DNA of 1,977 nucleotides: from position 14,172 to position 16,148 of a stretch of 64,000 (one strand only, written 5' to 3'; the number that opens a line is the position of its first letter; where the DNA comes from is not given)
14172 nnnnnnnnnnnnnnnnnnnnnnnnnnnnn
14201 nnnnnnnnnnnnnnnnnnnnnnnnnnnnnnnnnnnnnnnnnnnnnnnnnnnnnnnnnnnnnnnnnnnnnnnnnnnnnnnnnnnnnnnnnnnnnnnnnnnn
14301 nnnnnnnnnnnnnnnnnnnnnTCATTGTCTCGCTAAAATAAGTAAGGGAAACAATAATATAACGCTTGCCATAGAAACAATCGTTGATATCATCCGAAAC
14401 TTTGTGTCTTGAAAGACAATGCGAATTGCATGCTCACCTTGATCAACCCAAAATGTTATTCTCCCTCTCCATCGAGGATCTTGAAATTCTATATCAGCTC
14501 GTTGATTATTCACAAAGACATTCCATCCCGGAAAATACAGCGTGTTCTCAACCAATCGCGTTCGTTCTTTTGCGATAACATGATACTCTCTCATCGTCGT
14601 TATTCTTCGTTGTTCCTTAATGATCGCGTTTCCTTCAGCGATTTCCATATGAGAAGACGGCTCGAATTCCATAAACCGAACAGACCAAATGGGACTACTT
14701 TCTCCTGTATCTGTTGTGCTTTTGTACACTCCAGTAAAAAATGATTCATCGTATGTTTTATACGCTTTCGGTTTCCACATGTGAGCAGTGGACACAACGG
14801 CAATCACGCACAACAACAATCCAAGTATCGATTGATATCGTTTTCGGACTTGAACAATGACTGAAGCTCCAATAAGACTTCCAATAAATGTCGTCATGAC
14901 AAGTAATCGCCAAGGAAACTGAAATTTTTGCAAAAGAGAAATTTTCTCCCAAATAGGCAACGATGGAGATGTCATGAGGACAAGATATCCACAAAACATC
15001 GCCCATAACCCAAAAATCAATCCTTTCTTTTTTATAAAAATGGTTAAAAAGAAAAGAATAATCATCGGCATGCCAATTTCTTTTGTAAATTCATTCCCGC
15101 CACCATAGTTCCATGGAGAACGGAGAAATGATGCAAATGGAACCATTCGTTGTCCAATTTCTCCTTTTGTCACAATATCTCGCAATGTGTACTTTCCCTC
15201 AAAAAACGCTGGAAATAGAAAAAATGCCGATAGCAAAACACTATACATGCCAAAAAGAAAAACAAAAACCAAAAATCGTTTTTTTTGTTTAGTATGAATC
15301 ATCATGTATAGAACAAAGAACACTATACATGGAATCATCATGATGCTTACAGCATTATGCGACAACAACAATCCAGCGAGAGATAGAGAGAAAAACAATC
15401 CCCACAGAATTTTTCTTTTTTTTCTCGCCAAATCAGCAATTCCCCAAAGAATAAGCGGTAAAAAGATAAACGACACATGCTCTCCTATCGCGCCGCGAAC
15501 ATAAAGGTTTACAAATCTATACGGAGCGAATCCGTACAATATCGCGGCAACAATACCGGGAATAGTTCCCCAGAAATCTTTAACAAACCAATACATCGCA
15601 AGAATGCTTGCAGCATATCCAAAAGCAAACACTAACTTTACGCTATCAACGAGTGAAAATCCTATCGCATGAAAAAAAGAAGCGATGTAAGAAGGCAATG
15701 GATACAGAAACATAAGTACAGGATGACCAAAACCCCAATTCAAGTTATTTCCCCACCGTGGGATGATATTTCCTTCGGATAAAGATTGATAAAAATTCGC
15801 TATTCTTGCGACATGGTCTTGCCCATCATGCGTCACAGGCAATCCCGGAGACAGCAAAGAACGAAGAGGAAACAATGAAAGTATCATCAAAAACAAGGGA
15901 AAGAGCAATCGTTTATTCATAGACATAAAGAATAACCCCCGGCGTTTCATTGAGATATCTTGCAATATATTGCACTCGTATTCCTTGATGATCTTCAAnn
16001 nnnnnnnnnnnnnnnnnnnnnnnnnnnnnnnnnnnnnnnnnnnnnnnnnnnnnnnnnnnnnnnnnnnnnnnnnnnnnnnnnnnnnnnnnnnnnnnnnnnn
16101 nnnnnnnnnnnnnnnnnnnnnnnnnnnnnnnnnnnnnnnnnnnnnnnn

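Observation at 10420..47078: Six paralogs of an uncharacterised membrane family with a conserved THDG-x2-H...PRW...LN-x-GYG-xP...FYxP loop and a YfhO-like C-terminal YYPGW domain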

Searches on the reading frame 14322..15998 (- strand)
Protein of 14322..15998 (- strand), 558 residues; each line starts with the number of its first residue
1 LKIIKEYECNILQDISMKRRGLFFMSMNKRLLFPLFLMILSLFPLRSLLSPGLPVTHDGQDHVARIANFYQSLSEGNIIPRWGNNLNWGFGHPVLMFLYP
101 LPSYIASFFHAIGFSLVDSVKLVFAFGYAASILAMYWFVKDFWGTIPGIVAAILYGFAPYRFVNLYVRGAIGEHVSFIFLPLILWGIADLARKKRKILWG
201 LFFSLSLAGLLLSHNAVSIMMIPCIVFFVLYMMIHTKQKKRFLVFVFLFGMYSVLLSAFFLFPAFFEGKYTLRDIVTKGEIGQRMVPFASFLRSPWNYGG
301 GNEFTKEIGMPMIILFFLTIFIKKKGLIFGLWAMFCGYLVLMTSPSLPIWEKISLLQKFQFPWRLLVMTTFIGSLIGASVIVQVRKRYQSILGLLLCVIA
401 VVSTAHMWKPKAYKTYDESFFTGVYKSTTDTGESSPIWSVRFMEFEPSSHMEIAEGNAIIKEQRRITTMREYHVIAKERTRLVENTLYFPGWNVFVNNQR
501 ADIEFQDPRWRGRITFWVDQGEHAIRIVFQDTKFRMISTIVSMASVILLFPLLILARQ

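Call 4: search_protein_families(library=pfam, proteins=[window:14322-15998:-], max_evalue=0.1)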
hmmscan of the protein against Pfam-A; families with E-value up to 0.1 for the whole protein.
window:14322-15998:- (558 aa): 3 families
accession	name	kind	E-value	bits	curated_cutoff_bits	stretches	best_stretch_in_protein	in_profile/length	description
PF10131.15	PTPS_related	-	1.3e-08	34.2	26.4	1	99-416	4-315/621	6-pyruvoyl-tetrahydropterin synthase related domain; membrane protein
PF09586.16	YfhO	-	1.5e-07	30.6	28.5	1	113-417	85-395/835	Bacterial membrane protein YfhO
PF02516.20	STT3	-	7.5e-07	29.4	24.5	1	93-264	73-242/405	Oligosaccharyl transferase STT3, N-terminal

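Call 5: search_protein_families(library=ncbifam, proteins=[window:14322-15998:-], max_evalue=0.1)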
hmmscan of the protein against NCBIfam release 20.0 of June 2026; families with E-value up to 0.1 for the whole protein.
window:14322-15998:- (558 aa): 1 family
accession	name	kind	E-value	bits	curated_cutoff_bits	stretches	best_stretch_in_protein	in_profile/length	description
NF047590.1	GlcsyltransPgfM2Strep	equivalog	0.0015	16.7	1500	0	485-550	813-874/884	glycosyltransferase PgfM2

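Call 93: search_dna_similar(query=window:14322-15926:-, collection=plasmids, mode=protein, max_evalue=0.001, max_rows=25)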
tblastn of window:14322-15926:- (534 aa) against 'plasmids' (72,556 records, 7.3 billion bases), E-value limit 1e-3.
Records with a match: 6; places in all: 6; records where one place covers at least 80% of the query: 0.
Best place of each record, by identity: <60% 6.
By first word of the organism name: Sphingobium 3; Roseomonas 1; Aeromonas 1; Monoglobus 1.
By predicted mobility (MOB-suite, as given by PLSDB): non-mobilizable 6.
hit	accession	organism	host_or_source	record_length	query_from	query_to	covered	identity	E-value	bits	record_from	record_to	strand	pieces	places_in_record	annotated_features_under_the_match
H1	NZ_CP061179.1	Roseomonas haemaphysalidis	tick,pure culture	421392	34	367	63%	24.3%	3e-7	61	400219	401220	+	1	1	hypothetical protein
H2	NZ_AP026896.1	Aeromonas caviae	Microbe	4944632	33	172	26%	32.7%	3e-5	55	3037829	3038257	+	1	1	none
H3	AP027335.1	Sphingobium sp. TomTYG71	-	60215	43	170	24%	34.9%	7e-9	67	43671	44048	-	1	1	hypothetical protein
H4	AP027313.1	Sphingobium sp. TomMM7A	-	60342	43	170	24%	34.9%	7e-9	67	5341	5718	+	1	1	hypothetical protein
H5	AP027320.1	Sphingobium sp. TomTYG42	-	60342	43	170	24%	34.9%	7e-9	67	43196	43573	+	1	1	hypothetical protein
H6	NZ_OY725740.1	Monoglobus pectinilyticus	-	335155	33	172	26%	30.8%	1e-5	56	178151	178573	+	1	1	hypothetical protein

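Call 94: get_annotated_region(hit=H1, flank=6000)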
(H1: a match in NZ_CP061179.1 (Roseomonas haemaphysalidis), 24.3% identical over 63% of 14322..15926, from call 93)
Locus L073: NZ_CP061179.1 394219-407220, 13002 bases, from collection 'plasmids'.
description: Roseomonas haemaphysalidis strain 546 plasmid p546-2
organism: Roseomonas haemaphysalidis (NCBI taxid 2768162)
taxonomy: Bacteria; Pseudomonadota; Alphaproteobacteria; Rhodospirillales; Acetobacteraceae; Roseomonas; Roseomonas haemaphysalidis
host: -; source: tick,pure culture; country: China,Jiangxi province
typing (MOB-suite, as given by PLSDB): non-mobilizable
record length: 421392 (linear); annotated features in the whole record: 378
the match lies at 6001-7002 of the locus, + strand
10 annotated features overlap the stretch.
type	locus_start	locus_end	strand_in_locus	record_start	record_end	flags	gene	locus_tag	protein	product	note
CDS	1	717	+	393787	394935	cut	-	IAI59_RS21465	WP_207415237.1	L-dopachrome tautomerase-related protein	-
CDS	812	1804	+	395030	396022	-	-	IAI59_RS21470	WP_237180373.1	tripartite tricarboxylate transporter substrate binding protein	-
CDS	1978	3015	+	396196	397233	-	-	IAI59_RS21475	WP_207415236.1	D-2-hydroxyacid dehydrogenase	-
CDS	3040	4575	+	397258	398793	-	-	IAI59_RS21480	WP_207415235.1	ABC transporter substrate-binding protein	-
CDS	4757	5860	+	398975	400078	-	-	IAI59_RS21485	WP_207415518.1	glycosyltransferase family 2 protein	-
CDS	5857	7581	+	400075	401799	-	-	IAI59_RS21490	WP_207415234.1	hypothetical protein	-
CDS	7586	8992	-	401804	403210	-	-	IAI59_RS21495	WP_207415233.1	FAD-dependent oxidoreductase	-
CDS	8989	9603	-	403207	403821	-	-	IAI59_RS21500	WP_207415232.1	cysteine hydrolase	-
CDS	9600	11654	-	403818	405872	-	-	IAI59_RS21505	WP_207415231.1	hydantoinase/oxoprolinase family protein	-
CDS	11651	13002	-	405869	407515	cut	-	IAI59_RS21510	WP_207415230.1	hydantoinase B/oxoprolinase family protein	-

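Call 95: get_annotated_region(hit=H3, flank=6000)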
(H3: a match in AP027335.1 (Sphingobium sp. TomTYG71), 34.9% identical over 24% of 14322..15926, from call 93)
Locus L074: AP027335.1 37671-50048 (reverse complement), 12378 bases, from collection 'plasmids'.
description: Sphingobium sp. TomTYG71 plasmid pTomTYG71b DNA, complete genome
organism: Sphingobium sp. TomTYG71 (NCBI taxid 3028889)
taxonomy: Bacteria; Pseudomonadota; Alphaproteobacteria; Sphingomonadales; Sphingomonadaceae; Sphingobium; Sphingobium sp. TomTYG71
host: -; source: -; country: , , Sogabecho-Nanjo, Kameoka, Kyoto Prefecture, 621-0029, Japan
typing (MOB-suite, as given by PLSDB): non-mobilizable
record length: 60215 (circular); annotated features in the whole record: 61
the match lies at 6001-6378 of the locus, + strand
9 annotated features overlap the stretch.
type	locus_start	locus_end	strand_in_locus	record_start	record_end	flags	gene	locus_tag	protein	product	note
CDS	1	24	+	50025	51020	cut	-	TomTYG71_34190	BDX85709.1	hypothetical protein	-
CDS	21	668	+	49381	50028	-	-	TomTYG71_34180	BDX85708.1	hypothetical protein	-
CDS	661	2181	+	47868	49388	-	-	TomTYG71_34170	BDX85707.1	hypothetical protein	-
CDS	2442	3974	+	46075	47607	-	-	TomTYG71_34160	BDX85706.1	hypothetical protein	-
CDS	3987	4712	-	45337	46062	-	-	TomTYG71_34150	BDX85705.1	methyltransferase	-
CDS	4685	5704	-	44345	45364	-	-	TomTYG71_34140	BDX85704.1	glycosyl transferase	-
CDS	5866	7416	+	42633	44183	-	-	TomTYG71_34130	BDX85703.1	hypothetical protein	-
CDS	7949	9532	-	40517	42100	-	-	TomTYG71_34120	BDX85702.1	hypothetical protein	-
CDS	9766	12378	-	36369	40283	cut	-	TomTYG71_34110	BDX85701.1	hypothetical protein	-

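Call 98: search_protein_families(library=pfam, proteins=[L073:5857-7578:+, L074:5866-7413:+, L073:4757-5857:+, L074:4685-5704:-], max_evalue=0.01)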
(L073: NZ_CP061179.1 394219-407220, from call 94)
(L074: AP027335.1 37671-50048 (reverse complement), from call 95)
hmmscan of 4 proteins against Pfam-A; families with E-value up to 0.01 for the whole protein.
L073:5857-7578:+ (574 aa): 0 families

L074:5866-7413:+ (516 aa): 1 family
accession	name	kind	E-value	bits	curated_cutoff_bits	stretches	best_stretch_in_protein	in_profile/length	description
PF10131.15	PTPS_related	-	9.7e-09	34.7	26.4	1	74-236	1-169/621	6-pyruvoyl-tetrahydropterin synthase related domain; membrane protein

L073:4757-5857:+ (367 aa): 3 families
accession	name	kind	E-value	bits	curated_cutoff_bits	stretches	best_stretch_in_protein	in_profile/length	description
PF00535.33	Glycos_transf_2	-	9.9e-33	113.9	23.3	1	14-179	1-167/168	Glycosyl transferase family 2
PF13641.12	Glyco_tranf_2_3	-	3.1e-05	24.5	27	1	11-184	1-179/230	Glycosyltransferase like family 2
PF12804.13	NTP_transf_3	-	0.0092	16.6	27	0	81-185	71-147/160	MobA-like NTP transferase domain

L074:4685-5704:- (339 aa): 2 families
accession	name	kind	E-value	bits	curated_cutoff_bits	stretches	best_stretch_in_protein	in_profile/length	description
PF00535.33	Glycos_transf_2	-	1.2e-27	97.4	23.3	1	8-175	1-165/168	Glycosyl transferase family 2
PF10111.15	Glyco_tranf_2_2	-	0.00012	22.1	27.3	1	42-105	28-92/276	Glycosyltransferase like family 2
